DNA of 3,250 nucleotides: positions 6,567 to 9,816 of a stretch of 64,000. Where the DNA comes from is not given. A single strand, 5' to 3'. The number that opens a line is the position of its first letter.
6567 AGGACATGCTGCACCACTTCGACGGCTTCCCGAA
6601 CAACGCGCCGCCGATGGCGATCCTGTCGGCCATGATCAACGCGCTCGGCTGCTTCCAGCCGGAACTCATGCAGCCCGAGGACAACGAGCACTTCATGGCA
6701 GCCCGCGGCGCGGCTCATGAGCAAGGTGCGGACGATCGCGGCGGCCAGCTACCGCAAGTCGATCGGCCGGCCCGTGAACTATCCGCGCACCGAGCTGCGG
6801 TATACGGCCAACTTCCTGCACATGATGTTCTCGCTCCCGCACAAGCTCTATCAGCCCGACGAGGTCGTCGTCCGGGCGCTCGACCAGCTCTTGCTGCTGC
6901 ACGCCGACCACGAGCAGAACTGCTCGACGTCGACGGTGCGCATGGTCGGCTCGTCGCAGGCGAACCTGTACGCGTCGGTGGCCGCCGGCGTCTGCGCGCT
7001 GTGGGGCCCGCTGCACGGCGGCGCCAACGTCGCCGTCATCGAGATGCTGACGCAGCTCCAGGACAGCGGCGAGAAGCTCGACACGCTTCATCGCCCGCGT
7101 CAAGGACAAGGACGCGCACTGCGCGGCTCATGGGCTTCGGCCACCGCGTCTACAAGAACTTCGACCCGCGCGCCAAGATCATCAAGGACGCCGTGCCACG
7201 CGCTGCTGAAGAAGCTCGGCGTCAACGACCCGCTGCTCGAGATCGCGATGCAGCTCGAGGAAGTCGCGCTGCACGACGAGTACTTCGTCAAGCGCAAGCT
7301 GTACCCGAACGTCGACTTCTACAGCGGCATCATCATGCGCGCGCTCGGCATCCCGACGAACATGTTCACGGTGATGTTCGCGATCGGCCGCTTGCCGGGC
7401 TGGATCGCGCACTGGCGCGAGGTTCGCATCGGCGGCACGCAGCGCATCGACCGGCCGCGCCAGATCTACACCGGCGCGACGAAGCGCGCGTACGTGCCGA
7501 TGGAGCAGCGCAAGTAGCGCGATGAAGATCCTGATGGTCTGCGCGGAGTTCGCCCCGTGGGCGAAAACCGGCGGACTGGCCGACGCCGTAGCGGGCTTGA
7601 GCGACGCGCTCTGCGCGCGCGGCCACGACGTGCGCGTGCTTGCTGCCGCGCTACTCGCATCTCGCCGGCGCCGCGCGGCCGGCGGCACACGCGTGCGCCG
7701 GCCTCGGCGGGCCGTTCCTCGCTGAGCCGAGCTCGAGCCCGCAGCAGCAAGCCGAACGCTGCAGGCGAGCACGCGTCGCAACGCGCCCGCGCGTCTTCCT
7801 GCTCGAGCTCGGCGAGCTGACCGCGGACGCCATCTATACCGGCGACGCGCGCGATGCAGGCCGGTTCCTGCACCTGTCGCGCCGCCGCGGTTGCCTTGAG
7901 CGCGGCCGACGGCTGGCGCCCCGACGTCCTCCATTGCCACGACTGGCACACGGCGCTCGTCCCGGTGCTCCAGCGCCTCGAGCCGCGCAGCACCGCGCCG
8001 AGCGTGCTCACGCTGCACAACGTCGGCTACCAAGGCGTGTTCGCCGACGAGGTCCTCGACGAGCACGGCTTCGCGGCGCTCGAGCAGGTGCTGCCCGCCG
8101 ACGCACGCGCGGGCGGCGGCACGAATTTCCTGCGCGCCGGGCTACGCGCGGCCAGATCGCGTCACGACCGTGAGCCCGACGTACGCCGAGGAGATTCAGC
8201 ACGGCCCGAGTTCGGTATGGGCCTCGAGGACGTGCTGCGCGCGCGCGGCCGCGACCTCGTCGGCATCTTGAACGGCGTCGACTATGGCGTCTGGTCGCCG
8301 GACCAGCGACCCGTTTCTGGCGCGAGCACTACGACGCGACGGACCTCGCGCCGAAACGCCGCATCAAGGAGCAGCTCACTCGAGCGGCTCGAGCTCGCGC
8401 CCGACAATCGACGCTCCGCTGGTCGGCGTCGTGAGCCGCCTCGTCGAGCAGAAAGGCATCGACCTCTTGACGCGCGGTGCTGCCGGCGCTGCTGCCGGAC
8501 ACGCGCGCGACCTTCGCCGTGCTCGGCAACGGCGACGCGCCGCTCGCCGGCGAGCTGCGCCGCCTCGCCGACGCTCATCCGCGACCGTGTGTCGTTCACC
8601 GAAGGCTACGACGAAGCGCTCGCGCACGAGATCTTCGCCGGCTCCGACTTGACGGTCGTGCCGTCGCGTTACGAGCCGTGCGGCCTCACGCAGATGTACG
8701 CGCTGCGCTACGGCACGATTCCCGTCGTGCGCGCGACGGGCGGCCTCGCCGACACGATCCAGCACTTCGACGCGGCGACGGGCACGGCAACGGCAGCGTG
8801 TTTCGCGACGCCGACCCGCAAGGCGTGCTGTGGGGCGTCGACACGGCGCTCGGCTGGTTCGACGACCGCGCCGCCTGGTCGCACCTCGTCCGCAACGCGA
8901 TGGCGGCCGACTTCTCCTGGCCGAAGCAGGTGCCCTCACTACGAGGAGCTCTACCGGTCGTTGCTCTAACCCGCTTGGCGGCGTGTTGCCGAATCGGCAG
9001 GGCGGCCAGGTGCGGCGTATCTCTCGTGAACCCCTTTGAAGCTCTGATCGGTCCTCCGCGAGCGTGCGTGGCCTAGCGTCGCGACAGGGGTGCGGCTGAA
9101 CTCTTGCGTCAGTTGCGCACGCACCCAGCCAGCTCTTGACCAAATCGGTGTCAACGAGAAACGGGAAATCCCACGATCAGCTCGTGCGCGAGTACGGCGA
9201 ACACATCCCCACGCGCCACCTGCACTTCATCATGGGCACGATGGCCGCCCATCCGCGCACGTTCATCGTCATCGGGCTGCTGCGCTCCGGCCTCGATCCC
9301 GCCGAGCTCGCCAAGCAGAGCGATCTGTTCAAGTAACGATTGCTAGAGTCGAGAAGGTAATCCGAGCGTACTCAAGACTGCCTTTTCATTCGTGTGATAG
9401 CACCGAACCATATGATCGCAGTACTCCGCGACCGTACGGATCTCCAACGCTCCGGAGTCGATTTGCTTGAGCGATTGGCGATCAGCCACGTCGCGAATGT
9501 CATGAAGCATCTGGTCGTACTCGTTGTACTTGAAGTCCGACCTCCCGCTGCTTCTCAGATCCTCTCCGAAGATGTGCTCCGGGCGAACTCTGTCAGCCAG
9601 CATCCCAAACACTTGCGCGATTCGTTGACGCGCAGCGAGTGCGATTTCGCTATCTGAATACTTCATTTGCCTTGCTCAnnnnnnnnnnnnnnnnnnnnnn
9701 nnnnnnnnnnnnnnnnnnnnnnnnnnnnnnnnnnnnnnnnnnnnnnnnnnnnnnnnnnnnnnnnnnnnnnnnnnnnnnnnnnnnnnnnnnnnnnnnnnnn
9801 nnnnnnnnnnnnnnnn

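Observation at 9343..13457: Lower-GC Rhs toxin/immunity cassette wedged between glgA and malQ, with the rhs frame beginning flush against the malQ stop codon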

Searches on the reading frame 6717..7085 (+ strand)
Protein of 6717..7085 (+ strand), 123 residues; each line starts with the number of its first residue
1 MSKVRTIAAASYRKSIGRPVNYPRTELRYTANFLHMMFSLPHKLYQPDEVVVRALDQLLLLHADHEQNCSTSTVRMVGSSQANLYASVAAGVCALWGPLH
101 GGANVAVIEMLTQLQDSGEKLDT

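Call 83: search_protein_families(library=pfam, proteins=[window:6717-7085:+], max_evalue=0.0001)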
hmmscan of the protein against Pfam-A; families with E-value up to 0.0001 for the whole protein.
window:6717-7085:+ (123 aa): 1 family
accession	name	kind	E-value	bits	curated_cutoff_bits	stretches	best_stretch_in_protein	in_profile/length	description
PF00285.26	Citrate_synt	-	8.4e-44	150.5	27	1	2-117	122-232/357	Citrate synthase, C-terminal domain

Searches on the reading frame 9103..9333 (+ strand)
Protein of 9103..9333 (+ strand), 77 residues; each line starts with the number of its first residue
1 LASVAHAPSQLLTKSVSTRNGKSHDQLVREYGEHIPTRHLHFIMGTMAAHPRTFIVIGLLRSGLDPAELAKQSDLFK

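Call 5: search_protein_families(library=pfam, proteins=[window:9136-9333:+], max_evalue=0.01)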
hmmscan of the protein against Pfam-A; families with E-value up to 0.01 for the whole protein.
window:9136-9333:+ (66 aa): 0 families

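Call 6: search_protein_families(library=ncbifam, proteins=[window:9136-9333:+], max_evalue=0.01)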
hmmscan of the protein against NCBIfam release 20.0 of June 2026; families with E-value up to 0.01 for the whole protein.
window:9136-9333:+ (66 aa): 0 families

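Call 29: search_protein_families(library=pfam, proteins=[window:9136-9333:+], max_evalue=10)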
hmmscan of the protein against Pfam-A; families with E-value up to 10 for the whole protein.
window:9136-9333:+ (66 aa): 1 family
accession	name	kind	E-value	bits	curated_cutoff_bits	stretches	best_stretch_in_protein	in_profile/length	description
PF04255.20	DUF433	-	0.27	11.5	23.6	1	45-61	24-40/56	Protein of unknown function (DUF433)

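Call 37: find_homologous_proteins(query=window:9103-9333:+, max_evalue=0.01)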
Query seq(77 aa) (77 aa): 78 proteins with E <= 0.01 among 80 candidates.
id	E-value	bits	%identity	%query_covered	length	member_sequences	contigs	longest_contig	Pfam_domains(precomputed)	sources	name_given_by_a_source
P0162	3.1e-25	105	94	69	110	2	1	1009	-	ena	-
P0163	9.2e-25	103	98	65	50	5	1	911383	-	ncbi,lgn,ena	-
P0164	4.8e-23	98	86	74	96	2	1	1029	-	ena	-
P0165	9.5e-23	97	91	69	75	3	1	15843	-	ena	-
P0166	1.1e-22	97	91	69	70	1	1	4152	-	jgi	jgi:hypothetical protein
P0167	2.0e-22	96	89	69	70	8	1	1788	-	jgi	jgi:hypothetical protein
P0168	2.2e-22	96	89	69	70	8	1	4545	-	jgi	jgi:hypothetical protein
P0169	1.0e-20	91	81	74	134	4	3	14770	-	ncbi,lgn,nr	ncbi:MAG: hypothetical protein HONDAALG_03484 [Gammaproteobacteria bacterium]|nr:hypothetical protei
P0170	1.7e-19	87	79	68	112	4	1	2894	-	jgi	jgi:hypothetical protein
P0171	1.1e-18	84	71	71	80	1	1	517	-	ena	-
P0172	1.1e-18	84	83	68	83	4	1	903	-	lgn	-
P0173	2.0e-18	83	79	68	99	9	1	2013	-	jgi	jgi:hypothetical protein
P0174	5.8e-18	82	88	64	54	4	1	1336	-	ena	-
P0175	6.9e-18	82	84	65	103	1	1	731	PF05697.19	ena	-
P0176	7.1e-18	82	81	68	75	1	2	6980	-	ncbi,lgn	-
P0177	1.2e-17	81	81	68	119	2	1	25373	-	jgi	jgi:hypothetical protein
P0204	4.0e-15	73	80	60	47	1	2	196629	-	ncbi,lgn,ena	-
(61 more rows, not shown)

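Call 38: find_encoding_contigs(protein=P0177, flank=10000, max_places=2)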
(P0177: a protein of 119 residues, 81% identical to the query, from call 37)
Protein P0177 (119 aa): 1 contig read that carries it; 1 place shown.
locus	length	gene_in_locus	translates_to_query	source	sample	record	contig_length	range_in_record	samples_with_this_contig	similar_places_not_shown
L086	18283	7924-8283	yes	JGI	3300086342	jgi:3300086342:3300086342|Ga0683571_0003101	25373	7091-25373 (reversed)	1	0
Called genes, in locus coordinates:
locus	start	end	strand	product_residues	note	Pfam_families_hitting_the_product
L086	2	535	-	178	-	?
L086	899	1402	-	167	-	-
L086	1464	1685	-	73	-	PF02586:SRAP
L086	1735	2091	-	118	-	-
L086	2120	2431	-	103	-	-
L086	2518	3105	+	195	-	-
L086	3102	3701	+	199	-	-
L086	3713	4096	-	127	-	PF01527:HTH_Tnp_1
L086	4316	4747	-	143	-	-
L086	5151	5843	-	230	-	PF00239:Resolvase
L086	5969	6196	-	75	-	-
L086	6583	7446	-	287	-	-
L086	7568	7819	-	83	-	-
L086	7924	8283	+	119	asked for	-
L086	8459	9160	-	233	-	PF08238:Sel1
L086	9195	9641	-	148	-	-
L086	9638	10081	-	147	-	-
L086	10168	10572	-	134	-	-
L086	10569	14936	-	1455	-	PF20148:DUF6531, PF25023:TEN_YD-shell, PF05593:RHS_repeat (weak), PF25023:TEN_YD-shell (weak)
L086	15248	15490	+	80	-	-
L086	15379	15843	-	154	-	-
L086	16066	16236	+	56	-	-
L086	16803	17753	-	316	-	-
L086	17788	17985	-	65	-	-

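Call 39: find_encoding_contigs(protein=P0165, flank=10000, max_places=2)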
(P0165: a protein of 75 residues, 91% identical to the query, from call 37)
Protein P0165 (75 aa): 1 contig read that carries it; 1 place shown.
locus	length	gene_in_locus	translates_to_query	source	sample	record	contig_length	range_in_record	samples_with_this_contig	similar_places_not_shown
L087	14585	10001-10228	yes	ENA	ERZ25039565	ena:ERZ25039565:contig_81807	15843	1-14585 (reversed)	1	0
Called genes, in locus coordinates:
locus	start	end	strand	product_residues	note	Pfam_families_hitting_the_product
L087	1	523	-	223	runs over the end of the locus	PF26379:FimL_2nd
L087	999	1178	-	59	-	-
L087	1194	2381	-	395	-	PF00015:MCPsignal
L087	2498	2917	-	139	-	-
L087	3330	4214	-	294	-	PF00072:Response_reg, PF01584:CheW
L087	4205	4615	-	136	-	PF00072:Response_reg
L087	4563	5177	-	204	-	-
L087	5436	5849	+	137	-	PF02955:GSH-S_ATP, PF08443:RimK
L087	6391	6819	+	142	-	PF13103:TonB_2 (weak), PF03544:TonB_C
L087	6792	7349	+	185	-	PF02622:DUF179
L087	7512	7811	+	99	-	PF03652:RuvX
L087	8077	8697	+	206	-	PF10418:DHODB_Fe-S_bind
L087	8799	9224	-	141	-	PF14106:DUF4279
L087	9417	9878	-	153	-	-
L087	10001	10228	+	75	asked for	-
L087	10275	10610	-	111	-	-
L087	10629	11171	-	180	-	-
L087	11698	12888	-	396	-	PF25023:TEN_YD-shell (faint), PF05593:RHS_repeat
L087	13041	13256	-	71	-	PF05593:RHS_repeat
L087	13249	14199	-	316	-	PF25023:TEN_YD-shell (faint), PF05593:RHS_repeat (faint)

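Call 43: find_encoding_contigs(protein=P0204, flank=10000, max_places=2)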
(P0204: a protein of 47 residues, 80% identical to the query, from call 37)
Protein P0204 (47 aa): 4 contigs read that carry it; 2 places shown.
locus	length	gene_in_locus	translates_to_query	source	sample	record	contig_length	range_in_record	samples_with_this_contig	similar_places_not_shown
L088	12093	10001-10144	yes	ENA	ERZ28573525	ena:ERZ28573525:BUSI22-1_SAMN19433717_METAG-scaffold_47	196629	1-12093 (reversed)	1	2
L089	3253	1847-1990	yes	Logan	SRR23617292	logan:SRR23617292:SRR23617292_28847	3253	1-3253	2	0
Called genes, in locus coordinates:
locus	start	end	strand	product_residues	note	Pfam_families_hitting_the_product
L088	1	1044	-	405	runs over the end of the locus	PF00480:ROK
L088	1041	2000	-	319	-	PF00480:ROK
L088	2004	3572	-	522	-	PF04820:Trp_halogenase, PF12831:FAD_oxidored (faint)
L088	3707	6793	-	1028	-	PF07715:Plug, PF14905:OMP_b-brl_3 (faint), PF00593:TonB_dep_Rec_b-barrel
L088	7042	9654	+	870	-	PF00933:Glyco_hydro_3, PF01915:Glyco_hydro_3_C, PF18559:Exop_C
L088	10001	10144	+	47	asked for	-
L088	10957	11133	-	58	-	-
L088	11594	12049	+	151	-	-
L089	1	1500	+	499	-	?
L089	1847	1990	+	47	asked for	-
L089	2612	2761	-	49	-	-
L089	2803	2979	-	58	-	-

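Call 44: find_encoding_contigs(protein=P0169, flank=10000, max_places=3)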
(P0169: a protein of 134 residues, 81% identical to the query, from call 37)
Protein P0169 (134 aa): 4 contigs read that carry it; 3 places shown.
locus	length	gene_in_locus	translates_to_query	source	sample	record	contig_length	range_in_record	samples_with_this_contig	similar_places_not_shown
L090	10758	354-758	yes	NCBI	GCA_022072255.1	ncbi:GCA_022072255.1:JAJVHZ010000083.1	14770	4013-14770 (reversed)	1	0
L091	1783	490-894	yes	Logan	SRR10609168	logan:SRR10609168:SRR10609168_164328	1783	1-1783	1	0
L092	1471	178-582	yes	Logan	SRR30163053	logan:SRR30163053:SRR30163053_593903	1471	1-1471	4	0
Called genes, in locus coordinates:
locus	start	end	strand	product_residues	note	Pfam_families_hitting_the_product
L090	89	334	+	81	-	-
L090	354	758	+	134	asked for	-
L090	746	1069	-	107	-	-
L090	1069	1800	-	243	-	PF25218:TseH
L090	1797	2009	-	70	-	-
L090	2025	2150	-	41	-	-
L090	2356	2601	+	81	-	PF02604:PhdYeFM_antitox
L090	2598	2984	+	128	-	PF01850:PIN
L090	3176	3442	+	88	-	PF01527:HTH_Tnp_1, PF13384:HTH_23 (weak), PF13518:HTH_28 (weak)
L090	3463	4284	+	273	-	PF13276:HTH_21, PF00665:rve, PF13683:rve_3, PF13333:rve_2 (weak)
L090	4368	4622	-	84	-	-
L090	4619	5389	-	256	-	-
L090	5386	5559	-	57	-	-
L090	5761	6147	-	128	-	PF14106:DUF4279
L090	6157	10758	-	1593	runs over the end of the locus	PF20148:DUF6531, PF25023:TEN_YD-shell (faint), PF05593:RHS_repeat, PF15533:Ntox33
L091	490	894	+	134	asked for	-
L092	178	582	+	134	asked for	-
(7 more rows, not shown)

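Call 74: search_protein_families(library=pfam, proteins=[P0165], max_evalue=0.01)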
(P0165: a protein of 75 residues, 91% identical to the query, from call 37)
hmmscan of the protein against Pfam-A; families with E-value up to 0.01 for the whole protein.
P0165 (75 aa): 0 families

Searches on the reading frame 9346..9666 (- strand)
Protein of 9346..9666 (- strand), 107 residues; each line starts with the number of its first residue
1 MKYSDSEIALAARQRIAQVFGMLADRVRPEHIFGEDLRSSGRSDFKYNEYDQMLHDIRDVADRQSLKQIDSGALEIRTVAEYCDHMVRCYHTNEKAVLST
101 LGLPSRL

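Call 5: search_protein_families(library=pfam, proteins=[window:9346-9666:-], max_evalue=0.01)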
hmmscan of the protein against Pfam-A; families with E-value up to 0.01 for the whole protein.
window:9346-9666:- (107 aa): 0 families

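Call 6: search_protein_families(library=ncbifam, proteins=[window:9346-9666:-], max_evalue=0.01)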
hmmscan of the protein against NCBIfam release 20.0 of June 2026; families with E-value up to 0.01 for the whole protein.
window:9346-9666:- (107 aa): 0 families

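Call 7: find_encoding_contigs(protein=window:9346-9666:-, flank=10000, max_places=10)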
Protein window:9346-9666:- (107 aa): 1 contig read that carries it; 1 place shown.
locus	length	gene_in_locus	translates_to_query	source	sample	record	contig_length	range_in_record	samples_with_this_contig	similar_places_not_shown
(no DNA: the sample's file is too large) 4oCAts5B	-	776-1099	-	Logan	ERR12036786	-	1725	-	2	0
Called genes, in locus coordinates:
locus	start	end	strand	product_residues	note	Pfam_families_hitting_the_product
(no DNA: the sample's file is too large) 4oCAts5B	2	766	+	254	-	?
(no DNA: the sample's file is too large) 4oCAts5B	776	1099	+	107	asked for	-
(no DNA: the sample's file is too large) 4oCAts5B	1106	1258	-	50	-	-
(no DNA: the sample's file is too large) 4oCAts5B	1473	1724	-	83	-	?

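Call 29: search_protein_families(library=pfam, proteins=[window:9346-9666:-], max_evalue=10)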
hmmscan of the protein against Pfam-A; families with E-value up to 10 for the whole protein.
window:9346-9666:- (107 aa): 1 family
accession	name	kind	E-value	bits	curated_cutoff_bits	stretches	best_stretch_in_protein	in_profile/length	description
PF11635.14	Med16_N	-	0.28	10.7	21.7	1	32-99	222-290/315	Mediator complex subunit 16, N-terminal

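Call 60: predict_structure(alignment_id=A7)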
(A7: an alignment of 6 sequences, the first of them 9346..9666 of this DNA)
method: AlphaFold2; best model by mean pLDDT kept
length: 107 residues; sequences in the alignment: 6
mean_pLDDT: 56.5   pTM: 0.40
mean pLDDT of the five models: 56.5, 53.5, 49.8, 45.3, 43.0
residues with pLDDT >= 90: 0; 70-90: 4; 50-70: 70; < 50: 33
segments of 3 or more residues with pLDDT < 50: 1-8, 65-77, 96-105
pLDDT, mean of each block of 10 residues (from residue 1): 48 59 63 65 68 68 50 49 54 50 43
secondary structure, 60 per line:
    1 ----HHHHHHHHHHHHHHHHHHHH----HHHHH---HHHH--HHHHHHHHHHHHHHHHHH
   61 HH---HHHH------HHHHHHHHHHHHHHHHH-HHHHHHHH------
elements in order: H5-24 H29-33 H37-40 H43-62 H66-69 H76-92 H94-101

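Call 62: search_solved_structures(query=A1, max_evalue=1)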
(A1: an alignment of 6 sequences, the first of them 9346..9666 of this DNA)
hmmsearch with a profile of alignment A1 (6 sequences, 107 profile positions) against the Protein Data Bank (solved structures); distinct sequences matched with E-value up to 1: 6.
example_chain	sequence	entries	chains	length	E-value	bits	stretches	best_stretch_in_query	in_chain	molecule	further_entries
9lu4_M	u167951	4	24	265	0.048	16.8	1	8-50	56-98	Neck protein gp14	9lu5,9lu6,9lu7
9mkb_0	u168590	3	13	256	0.048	16.8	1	8-50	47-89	gp14, neck protein | Neck protein gp14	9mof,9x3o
1x3o_A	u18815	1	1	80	0.17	15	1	4-40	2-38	acyl carrier protein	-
2ong_A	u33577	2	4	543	0.54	13.4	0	3-37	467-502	4S-limonene synthase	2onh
2kwl_A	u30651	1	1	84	0.56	13.4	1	5-42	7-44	Acyl carrier protein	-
7e42_A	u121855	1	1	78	0.86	12.8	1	7-41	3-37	Acyl carrier protein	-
